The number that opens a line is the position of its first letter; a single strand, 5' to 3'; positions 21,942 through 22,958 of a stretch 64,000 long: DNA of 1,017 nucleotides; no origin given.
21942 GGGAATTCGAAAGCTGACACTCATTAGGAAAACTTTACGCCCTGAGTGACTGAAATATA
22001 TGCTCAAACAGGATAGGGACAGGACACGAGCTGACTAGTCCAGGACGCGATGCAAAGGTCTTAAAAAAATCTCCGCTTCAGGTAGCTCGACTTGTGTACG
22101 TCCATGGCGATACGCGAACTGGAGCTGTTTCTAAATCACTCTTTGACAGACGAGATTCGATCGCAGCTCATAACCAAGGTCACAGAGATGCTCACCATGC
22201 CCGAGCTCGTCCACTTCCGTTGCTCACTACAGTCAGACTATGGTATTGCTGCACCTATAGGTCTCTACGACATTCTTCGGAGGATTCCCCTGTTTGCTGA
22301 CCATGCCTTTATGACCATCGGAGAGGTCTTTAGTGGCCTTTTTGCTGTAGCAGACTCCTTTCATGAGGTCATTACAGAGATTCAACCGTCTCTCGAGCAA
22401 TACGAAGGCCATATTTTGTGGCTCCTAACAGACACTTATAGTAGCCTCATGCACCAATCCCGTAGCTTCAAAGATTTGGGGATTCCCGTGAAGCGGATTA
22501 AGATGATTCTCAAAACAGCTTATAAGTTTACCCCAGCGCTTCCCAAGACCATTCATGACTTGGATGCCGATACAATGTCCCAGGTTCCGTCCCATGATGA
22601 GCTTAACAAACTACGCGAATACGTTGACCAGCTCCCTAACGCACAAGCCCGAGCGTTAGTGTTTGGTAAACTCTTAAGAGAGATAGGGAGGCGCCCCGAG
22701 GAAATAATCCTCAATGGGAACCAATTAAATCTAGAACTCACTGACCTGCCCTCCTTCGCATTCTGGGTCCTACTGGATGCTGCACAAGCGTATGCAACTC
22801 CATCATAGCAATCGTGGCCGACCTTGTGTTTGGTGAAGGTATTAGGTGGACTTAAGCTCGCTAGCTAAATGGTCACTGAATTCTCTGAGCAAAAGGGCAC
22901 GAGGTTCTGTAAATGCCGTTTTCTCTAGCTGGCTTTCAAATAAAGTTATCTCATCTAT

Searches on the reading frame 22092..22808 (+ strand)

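Call 21: search_protein_families(library=pfam, proteins=[window:22092-22805:+], max_evalue=0.1)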
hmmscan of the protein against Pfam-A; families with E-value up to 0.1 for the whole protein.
window:22092-22805:+ (238 aa): 2 families
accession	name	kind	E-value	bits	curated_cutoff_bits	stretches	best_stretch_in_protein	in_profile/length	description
PF09597.18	SAM_Ribosomal_mS41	-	0.027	15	23.7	0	122-146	41-65/68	Small ribosomal subunit protein mS41 SAM domain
PF07905.16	PucR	-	0.075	13.8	33.5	0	168-220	53-102/118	Purine catabolism regulatory protein-like family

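Call 52: search_protein_families(library=pfam, proteins=[window:22092-22808:+], max_evalue=0.01)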
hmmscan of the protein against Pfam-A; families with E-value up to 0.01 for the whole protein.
window:22092-22808:+ (238 aa): 0 families
